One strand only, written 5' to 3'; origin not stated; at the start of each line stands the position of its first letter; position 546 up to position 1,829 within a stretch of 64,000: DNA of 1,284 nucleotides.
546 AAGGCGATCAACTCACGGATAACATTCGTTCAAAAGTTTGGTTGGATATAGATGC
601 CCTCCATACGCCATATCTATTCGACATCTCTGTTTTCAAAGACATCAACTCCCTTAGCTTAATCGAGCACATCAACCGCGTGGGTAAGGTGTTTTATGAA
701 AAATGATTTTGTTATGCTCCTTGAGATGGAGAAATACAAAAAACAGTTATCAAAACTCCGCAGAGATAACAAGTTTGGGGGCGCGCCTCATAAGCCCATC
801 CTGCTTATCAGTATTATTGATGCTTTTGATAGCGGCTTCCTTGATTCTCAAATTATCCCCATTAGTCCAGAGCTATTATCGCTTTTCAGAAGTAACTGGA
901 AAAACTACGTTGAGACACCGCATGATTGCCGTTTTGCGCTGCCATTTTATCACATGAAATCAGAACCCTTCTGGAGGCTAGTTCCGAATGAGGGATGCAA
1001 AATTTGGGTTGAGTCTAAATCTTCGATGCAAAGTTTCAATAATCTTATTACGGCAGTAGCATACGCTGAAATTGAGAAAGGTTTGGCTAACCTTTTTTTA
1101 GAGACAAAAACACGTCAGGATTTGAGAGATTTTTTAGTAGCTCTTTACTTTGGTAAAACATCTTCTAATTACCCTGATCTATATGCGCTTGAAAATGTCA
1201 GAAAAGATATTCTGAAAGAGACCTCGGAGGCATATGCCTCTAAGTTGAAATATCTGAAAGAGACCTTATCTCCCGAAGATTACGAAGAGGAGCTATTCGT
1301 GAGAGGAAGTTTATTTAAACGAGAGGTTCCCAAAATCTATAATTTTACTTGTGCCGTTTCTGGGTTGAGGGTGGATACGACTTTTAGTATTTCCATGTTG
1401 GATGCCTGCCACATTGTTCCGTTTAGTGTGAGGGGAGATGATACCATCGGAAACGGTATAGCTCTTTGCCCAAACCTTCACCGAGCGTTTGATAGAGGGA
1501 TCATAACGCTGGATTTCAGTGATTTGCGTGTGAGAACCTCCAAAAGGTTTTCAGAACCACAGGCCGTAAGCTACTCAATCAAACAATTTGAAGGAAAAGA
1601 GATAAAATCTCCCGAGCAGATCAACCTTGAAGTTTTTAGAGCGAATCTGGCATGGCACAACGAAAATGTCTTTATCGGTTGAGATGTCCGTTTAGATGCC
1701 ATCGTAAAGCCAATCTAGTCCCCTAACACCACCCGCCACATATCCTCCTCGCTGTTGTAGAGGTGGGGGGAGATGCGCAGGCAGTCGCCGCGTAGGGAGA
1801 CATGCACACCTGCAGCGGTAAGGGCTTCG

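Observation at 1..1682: Low-GC island with an overlapping HEPN(HI0074) - MNT(HI0073) - HNH nuclease three-gene cassette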

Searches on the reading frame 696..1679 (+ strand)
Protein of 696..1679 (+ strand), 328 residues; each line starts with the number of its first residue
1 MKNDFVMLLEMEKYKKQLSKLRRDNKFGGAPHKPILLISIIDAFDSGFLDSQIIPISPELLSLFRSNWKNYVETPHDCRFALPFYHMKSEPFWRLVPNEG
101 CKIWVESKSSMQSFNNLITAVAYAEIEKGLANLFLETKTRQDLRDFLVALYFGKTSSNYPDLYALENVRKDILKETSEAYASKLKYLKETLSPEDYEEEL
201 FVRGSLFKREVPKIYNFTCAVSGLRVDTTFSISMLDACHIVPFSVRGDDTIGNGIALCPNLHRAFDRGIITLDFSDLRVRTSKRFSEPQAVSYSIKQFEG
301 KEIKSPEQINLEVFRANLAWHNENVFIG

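Call 5: search_protein_families(library=pfam, proteins=[window:696-1679:+], max_evalue=0.1)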
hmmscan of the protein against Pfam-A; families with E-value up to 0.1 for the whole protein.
window:696-1679:+ (328 aa): 3 families
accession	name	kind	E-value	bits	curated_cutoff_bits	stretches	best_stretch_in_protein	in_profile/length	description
PF13391.12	HNH_2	-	5e-12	45.9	21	1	219-273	1-66/66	HNH endonuclease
PF01844.29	HNH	-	0.018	15.7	21.4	1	239-262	18-41/47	HNH endonuclease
PF13395.12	HNH_4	-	0.05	14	22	0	233-253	16-36/54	HNH endonuclease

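Call 6: search_protein_families(library=padloc, proteins=[window:696-1679:+], max_evalue=0.1)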
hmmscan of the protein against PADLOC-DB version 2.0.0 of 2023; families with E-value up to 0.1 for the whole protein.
window:696-1679:+ (328 aa): 4 families
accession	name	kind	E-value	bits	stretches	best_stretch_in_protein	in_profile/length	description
PDLC04132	HNH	-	8e-17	59.3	1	201-327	151-273/286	-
PDLC03546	HNH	-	7.4e-05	19.9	1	202-307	157-260/282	Type II restriction enzyme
PDLC03662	mREase_IV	-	7.4e-05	19.5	1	173-287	443-556/560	Type IV methyl-directed restriction enzyme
PDLC03656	mREase_IV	-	0.00014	19.7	1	234-265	224-255/277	Type IV methyl-directed restriction enzyme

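Call 7: search_protein_families(library=ncbifam, proteins=[window:696-1679:+], max_evalue=0.1)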
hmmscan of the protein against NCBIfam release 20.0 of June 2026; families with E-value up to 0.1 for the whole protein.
window:696-1679:+ (328 aa): 2 families
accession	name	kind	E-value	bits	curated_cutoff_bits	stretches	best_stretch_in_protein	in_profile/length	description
NF045808.1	PT-DNA_restrict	exception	1.3e-29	103.3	180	1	16-326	8-283/284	phosphorothioated DNA-binding restriction endonuclease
NF045952.1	MAG4270_fam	hypoth_equivalog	0.0019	17.3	53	1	233-273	263-323/366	MAG4270 family putative restriction endonuclease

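Call 8: search_solved_structures(query=window:696-1679:+, max_evalue=1, show_alignments=3)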
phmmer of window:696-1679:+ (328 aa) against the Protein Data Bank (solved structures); distinct sequences matched with E-value up to 1: 6.
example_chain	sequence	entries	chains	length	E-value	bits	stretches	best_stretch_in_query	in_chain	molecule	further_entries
8h0l_A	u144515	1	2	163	1.3e-07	34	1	12-141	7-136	SBDHga1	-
5zmm_A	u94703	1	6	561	0.00056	22.1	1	173-287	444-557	Uncharacterized protein McrA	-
6ghc_A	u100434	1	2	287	0.0042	19.2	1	234-265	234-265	5-methylcytosine-specific restriction enzyme A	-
6ghs_A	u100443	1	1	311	0.13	14.4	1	203-279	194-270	TagI restriction endonuclease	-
9nvu_P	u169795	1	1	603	0.39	12.7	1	238-285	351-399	OrufIscB-REC-swap 49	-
6yex_A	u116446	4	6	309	0.54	12.3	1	217-286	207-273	HNH endonuclease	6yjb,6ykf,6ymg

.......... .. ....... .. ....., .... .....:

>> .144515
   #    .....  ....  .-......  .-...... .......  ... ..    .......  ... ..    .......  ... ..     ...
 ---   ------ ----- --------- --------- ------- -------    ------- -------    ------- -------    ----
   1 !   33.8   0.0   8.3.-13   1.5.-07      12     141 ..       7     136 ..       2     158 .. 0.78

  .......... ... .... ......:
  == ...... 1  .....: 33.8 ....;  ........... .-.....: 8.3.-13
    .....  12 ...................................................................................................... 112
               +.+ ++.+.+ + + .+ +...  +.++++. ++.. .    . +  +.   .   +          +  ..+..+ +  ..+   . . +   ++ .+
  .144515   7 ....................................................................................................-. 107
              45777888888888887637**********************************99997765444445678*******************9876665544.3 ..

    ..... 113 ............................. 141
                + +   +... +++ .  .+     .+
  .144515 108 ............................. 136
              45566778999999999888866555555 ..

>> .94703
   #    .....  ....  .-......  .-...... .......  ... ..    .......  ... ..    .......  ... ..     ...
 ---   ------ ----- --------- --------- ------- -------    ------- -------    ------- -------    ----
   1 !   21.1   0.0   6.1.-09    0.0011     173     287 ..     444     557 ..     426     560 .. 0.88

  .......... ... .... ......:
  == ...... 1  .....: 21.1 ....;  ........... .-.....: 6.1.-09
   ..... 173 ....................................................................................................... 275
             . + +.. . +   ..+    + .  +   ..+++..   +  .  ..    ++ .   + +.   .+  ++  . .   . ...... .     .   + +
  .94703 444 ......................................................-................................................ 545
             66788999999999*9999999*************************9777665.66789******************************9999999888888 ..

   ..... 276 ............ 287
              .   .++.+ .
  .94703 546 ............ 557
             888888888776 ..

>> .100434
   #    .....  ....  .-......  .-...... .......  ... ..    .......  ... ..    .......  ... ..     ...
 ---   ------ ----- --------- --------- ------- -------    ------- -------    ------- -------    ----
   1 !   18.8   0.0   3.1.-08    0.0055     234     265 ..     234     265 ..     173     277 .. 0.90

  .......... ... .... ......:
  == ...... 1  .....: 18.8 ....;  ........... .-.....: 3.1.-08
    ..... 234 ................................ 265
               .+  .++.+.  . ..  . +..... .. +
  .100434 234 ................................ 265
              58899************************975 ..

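Call 11: find_encoding_contigs(protein=window:696-1679:+, flank=10000, max_places=6)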
Protein window:696-1679:+ (328 aa): no gene with exactly this product is on record in the collection.

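Call 13: find_homologous_proteins(query=window:696-1679:+, max_evalue=0.00001)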
Query window:696-1679:+ (328 aa): 3233 proteins with E <= 0.00001 among 4742 candidates; the best 120 are listed.
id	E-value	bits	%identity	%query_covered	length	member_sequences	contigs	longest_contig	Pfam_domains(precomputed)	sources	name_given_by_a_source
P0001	3.1e-215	731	100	98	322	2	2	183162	PF13391.13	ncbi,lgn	-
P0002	8.4e-104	365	52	97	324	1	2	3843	PF13391.13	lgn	-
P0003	6.3e-103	362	54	94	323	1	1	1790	PF13391.13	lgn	-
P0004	4.2e-102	359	54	94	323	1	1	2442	PF13391.13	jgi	jgi:putative restriction endonuclease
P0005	1.5e-100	354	52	95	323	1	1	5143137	PF13391.13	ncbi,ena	-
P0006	2.9e-100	353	50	97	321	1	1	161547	PF13391.13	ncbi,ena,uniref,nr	ncbi:HNH endonuclease [Plebeiibacterium marinum]|uniref:HNH endonuclease n=1 Tax=Plebeiibacterium ma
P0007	1.7e-99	351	52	91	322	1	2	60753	PF13391.13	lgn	-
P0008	2.3e-99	350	50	97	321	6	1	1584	PF13391.13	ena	-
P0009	3.5e-99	350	52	95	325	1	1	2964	PF13391.13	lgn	-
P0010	5.6e-99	349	52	91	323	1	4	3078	PF13391.13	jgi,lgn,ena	-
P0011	1.7e-98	347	53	95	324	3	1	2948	PF13391.13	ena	-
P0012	2.8e-98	347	49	95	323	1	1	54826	PF13391.13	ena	-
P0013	2.9e-98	347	49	97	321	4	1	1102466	PF13391.13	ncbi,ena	-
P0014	5.5e-98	346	51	99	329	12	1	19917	PF13391.13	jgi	jgi:putative restriction endonuclease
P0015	5.6e-98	346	49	95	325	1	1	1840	PF13391.13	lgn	-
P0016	6.1e-98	346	50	97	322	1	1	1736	PF13391.13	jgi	jgi:putative restriction endonuclease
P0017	7.0e-98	345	50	94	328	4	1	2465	PF13391.13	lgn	-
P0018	7.4e-98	345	50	94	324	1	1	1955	PF13391.13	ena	-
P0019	1.3e-97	345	52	91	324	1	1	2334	PF13391.13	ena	-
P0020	1.6e-97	344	49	96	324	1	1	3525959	PF13391.13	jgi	jgi:putative restriction endonuclease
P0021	1.9e-97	344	51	92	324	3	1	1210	PF13391.13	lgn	-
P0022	2.0e-97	344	52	89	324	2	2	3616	PF13391.13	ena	-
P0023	3.1e-97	343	52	91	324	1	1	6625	PF13391.13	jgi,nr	nr:HNH endonuclease [Bacteroidota bacterium]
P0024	3.2e-97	343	51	91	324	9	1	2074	PF13391.13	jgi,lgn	jgi:putative restriction endonuclease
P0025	3.4e-97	343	50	95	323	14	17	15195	PF13391.13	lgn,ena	-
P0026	4.3e-97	343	52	95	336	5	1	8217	PF13391.13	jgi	jgi:putative restriction endonuclease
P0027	4.9e-97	343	51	97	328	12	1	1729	PF13391.13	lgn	-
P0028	5.1e-97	343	49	95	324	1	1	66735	PF13391.13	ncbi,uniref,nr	ncbi:HNH endonuclease [Gaoshiqia sediminis]|uniref:HNH endonuclease n=1 Tax=Gaoshiqia sediminis TaxI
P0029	5.2e-97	343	50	95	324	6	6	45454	PF13391.13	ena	-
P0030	5.3e-97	343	52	92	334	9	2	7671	PF13391.13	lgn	-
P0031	5.3e-97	343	49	96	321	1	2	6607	PF13391.13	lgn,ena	-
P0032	5.4e-97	343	54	90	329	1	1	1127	PF13391.13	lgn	-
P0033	6.8e-97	342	50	94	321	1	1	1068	PF13391.13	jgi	jgi:putative restriction endonuclease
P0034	1.0e-96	342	52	91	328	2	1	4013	PF13391.13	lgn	-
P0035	1.5e-96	341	49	95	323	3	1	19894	PF13391.13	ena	-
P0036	1.8e-96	341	52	89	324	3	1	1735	PF13391.13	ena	-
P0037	2.0e-96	341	52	95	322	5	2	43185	PF13391.13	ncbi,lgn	-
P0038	2.3e-96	340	50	98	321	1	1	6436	PF13391.13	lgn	-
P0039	2.4e-96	340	53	93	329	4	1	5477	PF13391.13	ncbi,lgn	ncbi:MAG: HNH endonuclease [Methylococcaceae bacterium]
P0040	2.9e-96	340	49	98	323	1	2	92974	PF13391.13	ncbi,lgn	ncbi:MAG: HNH endonuclease [Bacteroidales bacterium]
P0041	3.0e-96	340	52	91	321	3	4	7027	PF13391.13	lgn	-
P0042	3.1e-96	340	50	92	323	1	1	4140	PF13391.13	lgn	-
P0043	3.7e-96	340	51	99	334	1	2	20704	PF13391.13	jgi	jgi:putative restriction endonuclease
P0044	4.3e-96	340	50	95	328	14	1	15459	PF13391.13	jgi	jgi:putative restriction endonuclease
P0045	4.9e-96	339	51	91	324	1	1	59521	PF13391.13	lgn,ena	-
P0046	6.5e-96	339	50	91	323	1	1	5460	PF13391.13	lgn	-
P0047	7.1e-96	339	48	95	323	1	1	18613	PF13391.13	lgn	-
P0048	9.6e-96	338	52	91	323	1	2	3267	PF13391.13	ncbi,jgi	jgi:putative restriction endonuclease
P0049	1.2e-95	338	49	98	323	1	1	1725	PF13391.13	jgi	jgi:putative restriction endonuclease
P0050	1.3e-95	338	54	93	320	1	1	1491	PF13391.13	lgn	-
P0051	1.3e-95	338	49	97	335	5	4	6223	PF13391.13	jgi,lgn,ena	jgi:putative restriction endonuclease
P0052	1.3e-95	338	52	95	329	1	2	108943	PF13391.13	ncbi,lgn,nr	ncbi:MAG: HNH endonuclease [Bacteroidales bacterium]|nr:HNH endonuclease [Bacteroidales bacterium] M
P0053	1.4e-95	338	49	93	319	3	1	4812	PF13391.13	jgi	jgi:putative restriction endonuclease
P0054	2.7e-95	337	50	92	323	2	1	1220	PF13391.13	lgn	-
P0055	2.8e-95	337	49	95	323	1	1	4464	PF13391.13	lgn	-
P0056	2.9e-95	337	50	95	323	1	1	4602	PF13391.13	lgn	-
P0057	3.3e-95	337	46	97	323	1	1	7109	PF13391.13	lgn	-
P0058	6.4e-95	336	50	96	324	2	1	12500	PF13391.13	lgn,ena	-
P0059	6.7e-95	336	51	91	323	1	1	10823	PF13391.13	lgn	-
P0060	9.1e-95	335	47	97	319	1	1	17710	PF13391.13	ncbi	-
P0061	9.6e-95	335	48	96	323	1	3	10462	PF13391.13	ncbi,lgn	-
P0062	1.0e-94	335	51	89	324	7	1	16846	PF13391.13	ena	-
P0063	1.6e-94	334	47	97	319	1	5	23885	PF13391.13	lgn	-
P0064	2.3e-94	334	50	95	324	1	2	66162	PF13391.13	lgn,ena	-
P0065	2.3e-94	334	51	95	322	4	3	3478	PF13391.13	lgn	-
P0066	2.4e-94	334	50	94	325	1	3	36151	PF13391.13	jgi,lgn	-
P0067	2.4e-94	334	51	97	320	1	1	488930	PF13391.13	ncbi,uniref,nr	ncbi:HNH endonuclease [Sphingobacterium faecale]|uniref:HNH endonuclease n=1 Tax=Sphingobacterium fa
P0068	2.9e-94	334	50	92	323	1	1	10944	PF13391.13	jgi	jgi:putative restriction endonuclease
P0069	3.6e-94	333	53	87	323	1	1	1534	PF13391.13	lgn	-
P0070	4.0e-94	333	52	96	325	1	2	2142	PF13391.13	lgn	-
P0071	4.1e-94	333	50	91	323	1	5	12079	PF13391.13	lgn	-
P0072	4.2e-94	333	50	97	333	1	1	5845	PF13391.13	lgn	-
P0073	4.6e-94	333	49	91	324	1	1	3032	PF13391.13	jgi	jgi:putative restriction endonuclease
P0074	4.7e-94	333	51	90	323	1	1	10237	PF13391.13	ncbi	-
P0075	6.6e-94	332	50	91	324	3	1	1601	PF13391.13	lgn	-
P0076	7.7e-94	332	50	92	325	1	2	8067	PF13391.13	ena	-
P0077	9.3e-94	332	50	96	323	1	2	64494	PF13391.13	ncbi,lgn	-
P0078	1.0e-93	332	48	96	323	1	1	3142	PF13391.13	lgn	-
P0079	1.3e-93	331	50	98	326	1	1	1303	PF13391.13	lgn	-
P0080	1.4e-93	331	50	96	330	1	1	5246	PF13391.13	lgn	-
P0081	1.7e-93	331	51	89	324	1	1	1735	PF13391.13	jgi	jgi:putative restriction endonuclease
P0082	1.8e-93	331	50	90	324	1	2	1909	PF13391.13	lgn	-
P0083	1.8e-93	331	50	92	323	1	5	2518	PF13391.13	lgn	-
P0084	2.0e-93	331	51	90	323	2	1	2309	PF13391.13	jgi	jgi:putative restriction endonuclease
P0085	2.0e-93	331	50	98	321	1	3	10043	PF13391.13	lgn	-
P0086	2.0e-93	331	48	92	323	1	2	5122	PF13391.13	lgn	-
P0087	2.1e-93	331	52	92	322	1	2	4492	PF13391.13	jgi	jgi:putative restriction endonuclease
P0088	2.1e-93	331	52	92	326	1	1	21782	PF13391.13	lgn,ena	-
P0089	2.3e-93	331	49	96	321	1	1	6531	PF13391.13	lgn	-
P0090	2.5e-93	331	50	96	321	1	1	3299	PF13391.13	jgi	jgi:putative restriction endonuclease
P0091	2.8e-93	330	48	98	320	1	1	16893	PF13391.13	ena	-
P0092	2.9e-93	330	49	95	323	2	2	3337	PF13391.13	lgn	-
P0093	2.9e-93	330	49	94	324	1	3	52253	PF13391.13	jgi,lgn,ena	-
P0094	3.2e-93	330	50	91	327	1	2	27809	PF13391.13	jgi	jgi:putative restriction endonuclease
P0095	3.3e-93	330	51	90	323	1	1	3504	PF13391.13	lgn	-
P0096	3.3e-93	330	49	92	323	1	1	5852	PF13391.13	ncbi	-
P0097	3.6e-93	330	49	97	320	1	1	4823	PF13391.13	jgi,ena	-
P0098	4.6e-93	330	53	91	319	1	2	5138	PF13391.13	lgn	-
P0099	5.1e-93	330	51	95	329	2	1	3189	PF13391.13,PF26340.1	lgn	-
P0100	5.9e-93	329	48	92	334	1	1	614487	PF13391.13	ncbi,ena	-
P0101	7.3e-93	329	50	91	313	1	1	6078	PF13391.13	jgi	jgi:putative restriction endonuclease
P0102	8.5e-93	329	52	92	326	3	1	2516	PF13391.13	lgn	-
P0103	8.6e-93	329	51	95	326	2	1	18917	PF13391.13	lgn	-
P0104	8.9e-93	329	50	96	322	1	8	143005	PF13391.13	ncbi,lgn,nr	ncbi:MAG: HNH endonuclease [Saprospiraceae bacterium]|nr:HNH endonuclease [Saprospiraceae bacterium]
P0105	8.9e-93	329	51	96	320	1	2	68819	PF13391.13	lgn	-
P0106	9.8e-93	329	51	93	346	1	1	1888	PF13391.13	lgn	-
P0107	1.2e-92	328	49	96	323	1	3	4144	PF13391.13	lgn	-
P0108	1.2e-92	328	47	97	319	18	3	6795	PF13391.13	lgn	-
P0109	1.4e-92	328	50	91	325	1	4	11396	PF13391.13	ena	-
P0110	1.7e-92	328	49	95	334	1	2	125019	PF13391.13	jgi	jgi:putative restriction endonuclease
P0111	1.8e-92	328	50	96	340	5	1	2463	PF13391.13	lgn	-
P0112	2.1e-92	327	49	95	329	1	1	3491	PF13391.13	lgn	-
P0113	3.0e-92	327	50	95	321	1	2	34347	PF13391.13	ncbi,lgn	-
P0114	3.2e-92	327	49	94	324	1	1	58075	PF13391.13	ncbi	-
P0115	3.4e-92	327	50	96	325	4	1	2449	PF13391.13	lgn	-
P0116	4.3e-92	326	48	94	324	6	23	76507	PF13391.13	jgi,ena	-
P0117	5.5e-92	326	47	96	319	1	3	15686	PF13391.13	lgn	-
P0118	6.5e-92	326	49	91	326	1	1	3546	PF13391.13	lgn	-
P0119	6.6e-92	326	50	92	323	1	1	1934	PF13391.13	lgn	-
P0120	6.9e-92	326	50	95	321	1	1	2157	PF13391.13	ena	-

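Call 14: find_encoding_contigs(protein=P0001, flank=10000, max_places=6)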
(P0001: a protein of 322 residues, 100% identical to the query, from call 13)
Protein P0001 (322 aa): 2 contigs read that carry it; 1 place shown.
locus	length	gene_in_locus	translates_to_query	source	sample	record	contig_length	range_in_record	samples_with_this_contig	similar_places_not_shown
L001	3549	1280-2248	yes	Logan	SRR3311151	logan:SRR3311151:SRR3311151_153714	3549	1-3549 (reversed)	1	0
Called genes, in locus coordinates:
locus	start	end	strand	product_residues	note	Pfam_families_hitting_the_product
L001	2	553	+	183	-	?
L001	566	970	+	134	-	PF08780:NTase_sub_bind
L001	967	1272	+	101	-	PF01909:NTP_transf_2 (weak), PF18765:Polbeta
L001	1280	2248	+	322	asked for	PF13391:HNH_2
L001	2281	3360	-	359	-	PF00266:Aminotran_5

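Call 19: find_related_loci(query=A1, collection=genome_contigs, flank=6000)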
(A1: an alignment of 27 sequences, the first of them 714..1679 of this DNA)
Query A1 (322 aa) in genome_contigs; peptide patterns used: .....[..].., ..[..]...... (x = any residue, [..] = any of these).
599 stretches matched a pattern (row limit reached: there are more); 575 encode a relative of the query (tblastn E <= 1e-3); the best 80 are kept; 80 distinct loci.
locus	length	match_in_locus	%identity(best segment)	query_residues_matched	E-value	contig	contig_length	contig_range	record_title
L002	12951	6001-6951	50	4-322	1e-104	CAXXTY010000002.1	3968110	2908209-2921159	MAG: uncultured Draconibacterium sp. isolate 3c847d08-3f02-4ba9-864e-608bed6ae1c3 genome assembly, contig: contig_2, who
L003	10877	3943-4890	51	2-315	3e-102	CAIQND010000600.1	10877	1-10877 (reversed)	MAG: uncultured Methylococcaceae bacterium isolate LinL3_bin-0689 genome assembly, contig: bin-0689:600/947, whole genom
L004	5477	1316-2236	53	11-315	8e-102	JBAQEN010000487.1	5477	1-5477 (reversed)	MAG: Methylococcaceae bacterium isolate MFD12017_ilm_asm_bin25 k127_132743, whole genome shotgun sequence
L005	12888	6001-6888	53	8-302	5e-102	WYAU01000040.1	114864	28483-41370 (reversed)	MAG: Candidatus Brocadia sp. isolate AMX1 k127_265510, whole genome shotgun sequence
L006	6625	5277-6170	52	5-301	5e-101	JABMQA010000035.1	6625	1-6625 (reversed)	MAG: Bacteroidetes bacterium isolate bin.444 k141_193802, whole genome shotgun sequence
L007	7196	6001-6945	50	5-317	4e-99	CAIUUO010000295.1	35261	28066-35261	MAG: uncultured Bacteroidia bacterium isolate Umea3p4_bin-0228 genome assembly, contig: bin-0228:295/304, whole genome s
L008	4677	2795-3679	50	8-300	4e-99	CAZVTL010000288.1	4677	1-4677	MAG TPA_asm: uncultured Tangfeifania sp. isolate SRP272421_co2_520 genome assembly, contig: NODE_77654_length_4677_cov_4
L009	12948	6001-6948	49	5-322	4e-104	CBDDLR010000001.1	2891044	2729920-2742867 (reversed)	MAG: Sunxiuqinia sp. isolate e4d48e78-d13c-4cf5-9c35-69d394bc673a genome assembly, contig: contig_1, whole genome shotgu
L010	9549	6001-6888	51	8-302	8e-99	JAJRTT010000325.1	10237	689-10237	MAG: Bacteroidetes bacterium isolate Dive96_bin10.114 k141_2491335, whole genome shotgun sequence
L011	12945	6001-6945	50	5-320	2e-98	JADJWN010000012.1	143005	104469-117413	MAG: Saprospiraceae bacterium isolate Kalu_18-Q3-R12-55_BAT3C.288 tig00005644-10-1425940, whole genome shotgun sequence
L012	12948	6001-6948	50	4-318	2e-98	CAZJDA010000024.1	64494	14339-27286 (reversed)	MAG TPA_asm: uncultured Bacteroidales bacterium isolate SRP332253_co1_243 genome assembly, contig: NODE_435_length_64494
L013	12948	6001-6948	49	2-315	6e-98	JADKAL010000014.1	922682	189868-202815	MAG: Methylococcaceae bacterium isolate Mari_18-Q3-R65-66_BAT3C.366 tig00869118-10-9219210, whole genome shotgun sequenc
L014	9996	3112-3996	50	8-300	8e-98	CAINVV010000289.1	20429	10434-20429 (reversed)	MAG: uncultured Bacteroidia bacterium isolate MJ_bin-0396 genome assembly, contig: bin-0396:289/298, whole genome shotgu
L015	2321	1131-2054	49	8-315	9e-102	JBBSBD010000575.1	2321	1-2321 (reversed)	MAG: Chitinophagales bacterium isolate La6_metabat2.083 La6_metabat2.083_K_392935_L_2321_cov_39.5885, whole genome shotg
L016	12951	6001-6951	48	1-315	6e-97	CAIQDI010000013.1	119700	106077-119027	MAG: uncultured proteobacterium isolate Ja1-D5_bin-340 genome assembly, contig: bin-340:13/39, whole genome shotgun sequ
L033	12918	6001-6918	49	8-315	5e-93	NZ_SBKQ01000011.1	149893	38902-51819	Flavobacterium piscinae strain ICH-30 NODE_11_length_149893_cov_155, whole genome shotgun sequence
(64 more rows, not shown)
